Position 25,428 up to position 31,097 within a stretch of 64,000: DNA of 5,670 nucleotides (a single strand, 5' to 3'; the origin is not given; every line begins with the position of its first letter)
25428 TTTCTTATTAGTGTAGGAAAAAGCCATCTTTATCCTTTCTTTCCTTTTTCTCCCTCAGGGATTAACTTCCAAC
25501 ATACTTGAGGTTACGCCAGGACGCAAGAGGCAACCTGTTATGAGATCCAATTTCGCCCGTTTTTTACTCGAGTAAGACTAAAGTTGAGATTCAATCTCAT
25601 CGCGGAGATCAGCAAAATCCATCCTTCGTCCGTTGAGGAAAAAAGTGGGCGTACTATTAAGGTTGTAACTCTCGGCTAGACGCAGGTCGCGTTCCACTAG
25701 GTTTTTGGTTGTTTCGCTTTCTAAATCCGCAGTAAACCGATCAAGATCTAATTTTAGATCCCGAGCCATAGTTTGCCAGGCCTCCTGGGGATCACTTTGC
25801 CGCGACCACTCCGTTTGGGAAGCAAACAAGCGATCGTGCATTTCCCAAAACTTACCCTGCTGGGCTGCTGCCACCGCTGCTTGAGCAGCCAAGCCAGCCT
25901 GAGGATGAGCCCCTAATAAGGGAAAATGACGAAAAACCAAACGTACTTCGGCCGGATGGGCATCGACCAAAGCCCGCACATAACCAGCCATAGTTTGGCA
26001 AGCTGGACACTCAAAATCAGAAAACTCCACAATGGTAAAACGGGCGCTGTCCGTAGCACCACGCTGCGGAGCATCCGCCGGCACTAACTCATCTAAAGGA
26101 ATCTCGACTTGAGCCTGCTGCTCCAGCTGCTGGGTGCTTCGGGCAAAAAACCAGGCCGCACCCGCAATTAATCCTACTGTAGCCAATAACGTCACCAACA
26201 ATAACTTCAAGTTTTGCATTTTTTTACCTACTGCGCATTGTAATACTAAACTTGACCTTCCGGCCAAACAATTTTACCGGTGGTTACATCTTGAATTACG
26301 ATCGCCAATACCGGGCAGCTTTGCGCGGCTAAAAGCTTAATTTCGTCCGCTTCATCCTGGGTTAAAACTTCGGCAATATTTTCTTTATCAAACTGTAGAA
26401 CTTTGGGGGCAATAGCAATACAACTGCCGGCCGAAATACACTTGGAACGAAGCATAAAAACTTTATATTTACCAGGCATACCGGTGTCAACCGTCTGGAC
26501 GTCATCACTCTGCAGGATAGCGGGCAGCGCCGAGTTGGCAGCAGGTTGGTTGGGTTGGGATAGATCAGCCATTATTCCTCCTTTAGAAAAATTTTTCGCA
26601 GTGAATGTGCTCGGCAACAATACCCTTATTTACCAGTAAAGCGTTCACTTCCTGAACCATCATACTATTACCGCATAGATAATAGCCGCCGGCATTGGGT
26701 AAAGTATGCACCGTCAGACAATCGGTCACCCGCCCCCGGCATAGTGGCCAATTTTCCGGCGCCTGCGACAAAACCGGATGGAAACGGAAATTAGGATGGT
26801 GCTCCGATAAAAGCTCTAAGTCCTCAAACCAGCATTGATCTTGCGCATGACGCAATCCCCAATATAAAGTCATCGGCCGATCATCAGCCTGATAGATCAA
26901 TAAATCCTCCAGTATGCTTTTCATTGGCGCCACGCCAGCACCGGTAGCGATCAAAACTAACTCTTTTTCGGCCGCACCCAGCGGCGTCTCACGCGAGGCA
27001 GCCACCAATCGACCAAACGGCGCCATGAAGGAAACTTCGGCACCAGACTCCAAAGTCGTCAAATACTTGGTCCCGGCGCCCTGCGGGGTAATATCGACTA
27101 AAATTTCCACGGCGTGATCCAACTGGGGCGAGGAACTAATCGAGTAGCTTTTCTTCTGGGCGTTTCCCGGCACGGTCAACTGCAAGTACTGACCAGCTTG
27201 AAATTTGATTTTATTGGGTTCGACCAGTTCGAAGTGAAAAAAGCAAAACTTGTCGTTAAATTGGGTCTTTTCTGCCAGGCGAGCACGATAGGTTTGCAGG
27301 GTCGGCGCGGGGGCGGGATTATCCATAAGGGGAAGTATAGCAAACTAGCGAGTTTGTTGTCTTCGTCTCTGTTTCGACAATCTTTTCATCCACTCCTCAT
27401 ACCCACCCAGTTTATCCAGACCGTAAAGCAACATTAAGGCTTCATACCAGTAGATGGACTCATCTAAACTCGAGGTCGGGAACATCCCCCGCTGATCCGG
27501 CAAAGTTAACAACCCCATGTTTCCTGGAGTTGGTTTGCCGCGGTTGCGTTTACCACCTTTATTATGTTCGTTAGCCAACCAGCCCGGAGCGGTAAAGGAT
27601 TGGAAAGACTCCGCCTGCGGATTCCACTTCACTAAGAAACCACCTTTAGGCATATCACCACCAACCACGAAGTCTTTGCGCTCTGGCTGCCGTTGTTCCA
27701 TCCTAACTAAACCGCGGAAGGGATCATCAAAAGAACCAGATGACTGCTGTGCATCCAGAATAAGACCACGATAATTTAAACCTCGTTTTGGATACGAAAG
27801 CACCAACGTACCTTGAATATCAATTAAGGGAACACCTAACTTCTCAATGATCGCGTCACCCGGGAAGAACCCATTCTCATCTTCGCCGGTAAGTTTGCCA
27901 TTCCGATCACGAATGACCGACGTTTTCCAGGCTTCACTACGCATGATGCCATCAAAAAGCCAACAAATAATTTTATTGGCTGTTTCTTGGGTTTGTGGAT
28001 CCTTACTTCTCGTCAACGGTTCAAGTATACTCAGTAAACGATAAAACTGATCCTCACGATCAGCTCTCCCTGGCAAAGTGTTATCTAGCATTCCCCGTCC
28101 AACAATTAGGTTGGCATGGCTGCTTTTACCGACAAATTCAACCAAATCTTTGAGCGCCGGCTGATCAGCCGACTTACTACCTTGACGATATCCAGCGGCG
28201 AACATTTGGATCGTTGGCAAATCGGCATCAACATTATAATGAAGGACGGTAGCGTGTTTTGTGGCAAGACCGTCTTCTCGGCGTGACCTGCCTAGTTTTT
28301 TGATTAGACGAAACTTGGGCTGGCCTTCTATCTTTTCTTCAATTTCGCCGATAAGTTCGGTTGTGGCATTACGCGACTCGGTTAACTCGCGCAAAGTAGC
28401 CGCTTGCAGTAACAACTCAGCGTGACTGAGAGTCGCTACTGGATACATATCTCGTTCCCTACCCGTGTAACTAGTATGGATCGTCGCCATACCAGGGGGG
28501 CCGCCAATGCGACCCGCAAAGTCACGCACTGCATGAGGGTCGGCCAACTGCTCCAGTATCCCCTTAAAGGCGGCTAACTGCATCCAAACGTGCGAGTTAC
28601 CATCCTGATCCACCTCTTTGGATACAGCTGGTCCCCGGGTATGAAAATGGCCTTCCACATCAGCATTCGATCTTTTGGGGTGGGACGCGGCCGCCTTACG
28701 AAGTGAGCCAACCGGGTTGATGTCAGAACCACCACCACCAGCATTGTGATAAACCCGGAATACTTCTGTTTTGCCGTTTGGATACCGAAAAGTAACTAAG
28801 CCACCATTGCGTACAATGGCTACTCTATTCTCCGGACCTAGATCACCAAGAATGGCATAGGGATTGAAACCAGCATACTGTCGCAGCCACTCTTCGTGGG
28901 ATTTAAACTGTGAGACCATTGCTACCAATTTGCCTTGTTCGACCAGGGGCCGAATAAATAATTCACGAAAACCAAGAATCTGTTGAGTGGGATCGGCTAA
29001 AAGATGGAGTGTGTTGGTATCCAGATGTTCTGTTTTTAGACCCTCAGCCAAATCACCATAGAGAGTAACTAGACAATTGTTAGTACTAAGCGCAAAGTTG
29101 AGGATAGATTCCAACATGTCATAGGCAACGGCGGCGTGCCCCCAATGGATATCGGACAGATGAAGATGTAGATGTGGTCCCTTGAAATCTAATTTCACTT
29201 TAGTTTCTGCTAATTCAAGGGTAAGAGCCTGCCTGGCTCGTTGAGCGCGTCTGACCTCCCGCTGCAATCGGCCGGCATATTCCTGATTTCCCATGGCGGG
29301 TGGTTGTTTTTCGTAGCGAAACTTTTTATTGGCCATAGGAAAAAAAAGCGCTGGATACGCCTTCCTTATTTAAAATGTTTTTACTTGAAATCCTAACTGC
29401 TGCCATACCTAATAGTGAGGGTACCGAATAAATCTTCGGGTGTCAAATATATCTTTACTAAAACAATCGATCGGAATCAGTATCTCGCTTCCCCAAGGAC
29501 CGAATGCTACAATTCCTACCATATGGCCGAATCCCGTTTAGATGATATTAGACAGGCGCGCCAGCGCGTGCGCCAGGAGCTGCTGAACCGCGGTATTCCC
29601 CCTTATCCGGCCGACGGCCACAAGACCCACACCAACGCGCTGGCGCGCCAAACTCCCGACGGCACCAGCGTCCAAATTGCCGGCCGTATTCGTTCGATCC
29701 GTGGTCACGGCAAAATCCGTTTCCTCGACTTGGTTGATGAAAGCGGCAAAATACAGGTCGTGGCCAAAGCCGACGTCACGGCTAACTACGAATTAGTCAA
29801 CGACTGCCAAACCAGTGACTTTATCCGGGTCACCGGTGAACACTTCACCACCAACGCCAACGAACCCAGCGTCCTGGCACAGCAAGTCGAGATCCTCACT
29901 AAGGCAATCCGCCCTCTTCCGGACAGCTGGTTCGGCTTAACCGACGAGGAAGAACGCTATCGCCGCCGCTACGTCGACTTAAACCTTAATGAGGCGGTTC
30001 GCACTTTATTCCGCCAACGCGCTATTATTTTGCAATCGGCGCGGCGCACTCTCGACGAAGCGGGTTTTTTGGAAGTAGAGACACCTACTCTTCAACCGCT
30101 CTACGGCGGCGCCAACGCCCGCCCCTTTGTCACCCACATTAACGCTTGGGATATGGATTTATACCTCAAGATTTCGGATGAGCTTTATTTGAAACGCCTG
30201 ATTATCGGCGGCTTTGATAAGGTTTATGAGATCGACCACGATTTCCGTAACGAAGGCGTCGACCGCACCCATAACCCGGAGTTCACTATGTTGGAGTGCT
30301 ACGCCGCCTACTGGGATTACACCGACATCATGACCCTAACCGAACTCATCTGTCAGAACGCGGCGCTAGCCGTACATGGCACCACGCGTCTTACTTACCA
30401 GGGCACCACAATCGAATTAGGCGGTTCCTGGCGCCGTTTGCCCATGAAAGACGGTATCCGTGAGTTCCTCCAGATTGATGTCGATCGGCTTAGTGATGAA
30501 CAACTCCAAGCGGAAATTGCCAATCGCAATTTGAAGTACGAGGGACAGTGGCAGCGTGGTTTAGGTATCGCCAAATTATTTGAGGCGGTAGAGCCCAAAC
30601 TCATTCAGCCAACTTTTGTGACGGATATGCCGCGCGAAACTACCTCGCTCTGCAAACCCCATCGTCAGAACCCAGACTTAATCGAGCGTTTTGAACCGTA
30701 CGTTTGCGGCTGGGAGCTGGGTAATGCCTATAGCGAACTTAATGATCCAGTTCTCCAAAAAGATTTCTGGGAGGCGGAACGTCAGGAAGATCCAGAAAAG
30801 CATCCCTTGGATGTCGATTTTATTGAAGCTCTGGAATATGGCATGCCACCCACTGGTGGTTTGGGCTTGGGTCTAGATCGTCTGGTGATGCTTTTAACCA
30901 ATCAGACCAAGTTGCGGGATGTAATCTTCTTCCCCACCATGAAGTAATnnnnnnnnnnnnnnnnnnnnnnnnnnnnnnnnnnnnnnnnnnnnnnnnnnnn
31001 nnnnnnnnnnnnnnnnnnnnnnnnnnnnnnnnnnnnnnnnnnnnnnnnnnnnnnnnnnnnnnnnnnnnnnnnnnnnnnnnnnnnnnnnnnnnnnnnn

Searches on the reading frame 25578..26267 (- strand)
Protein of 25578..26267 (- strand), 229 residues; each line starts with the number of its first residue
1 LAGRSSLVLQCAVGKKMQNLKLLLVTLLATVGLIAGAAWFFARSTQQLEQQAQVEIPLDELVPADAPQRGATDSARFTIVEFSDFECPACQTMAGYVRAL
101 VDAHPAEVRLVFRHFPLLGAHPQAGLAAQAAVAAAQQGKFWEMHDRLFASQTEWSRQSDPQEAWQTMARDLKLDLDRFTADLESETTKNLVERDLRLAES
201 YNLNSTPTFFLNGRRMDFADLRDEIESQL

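Call 9: search_protein_families(library=pfam, proteins=[window:25578-26267:-], max_evalue=0.01)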
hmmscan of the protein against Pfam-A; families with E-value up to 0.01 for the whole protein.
window:25578-26267:- (229 aa): 4 families
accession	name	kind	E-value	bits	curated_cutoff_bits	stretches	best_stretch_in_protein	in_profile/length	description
PF13462.12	Thioredoxin_4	-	4e-23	82.9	23.2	1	74-224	12-158/165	Thioredoxin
PF01323.26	DSBA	-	1.7e-17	64.3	25.6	1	78-216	1-176/191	DSBA-like thioredoxin domain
PF13743.12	Thioredoxin_5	-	7e-07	29.6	27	1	158-211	110-163/186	Thioredoxin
PF13098.12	Thioredoxin_2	-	0.0006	20.6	27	1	75-212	5-82/104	Thioredoxin-like domain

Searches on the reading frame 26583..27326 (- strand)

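Call 9: search_protein_families(library=pfam, proteins=[window:26583-27326:-], max_evalue=0.01)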
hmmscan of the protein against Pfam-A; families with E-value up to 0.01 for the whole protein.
window:26583-27326:- (247 aa): 3 families
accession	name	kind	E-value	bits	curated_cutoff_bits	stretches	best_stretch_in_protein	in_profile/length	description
PF00175.26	NAD_binding_1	-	1.3e-17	64.8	22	1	125-227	1-107/109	Oxidoreductase NAD-binding domain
PF00970.30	FAD_binding_6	-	1.6e-13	51.2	21.1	1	15-107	2-97/99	Oxidoreductase FAD-binding domain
PF08030.17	NAD_binding_6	-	9.7e-07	29.4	22.2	1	122-179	3-65/156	Ferric reductase NAD binding domain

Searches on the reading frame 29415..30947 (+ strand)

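Call 9: search_protein_families(library=pfam, proteins=[window:29415-30947:+], max_evalue=0.01)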
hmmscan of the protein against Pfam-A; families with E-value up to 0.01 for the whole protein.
window:29415-30947:+ (510 aa): 3 families
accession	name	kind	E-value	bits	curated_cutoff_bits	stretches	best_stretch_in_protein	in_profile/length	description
PF00152.25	tRNA-synt_2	-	3.5e-84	282.9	25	1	177-509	1-307/308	tRNA synthetases class II (D, K and N)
PF01336.31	tRNA_anti-codon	-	6.6e-14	52.1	27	1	86-161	1-75/75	OB-fold nucleic acid binding domain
PF01409.25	tRNA-synt_2d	-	8.2e-05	22.6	19.8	0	270-298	105-133/246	tRNA synthetases class II core domain (F)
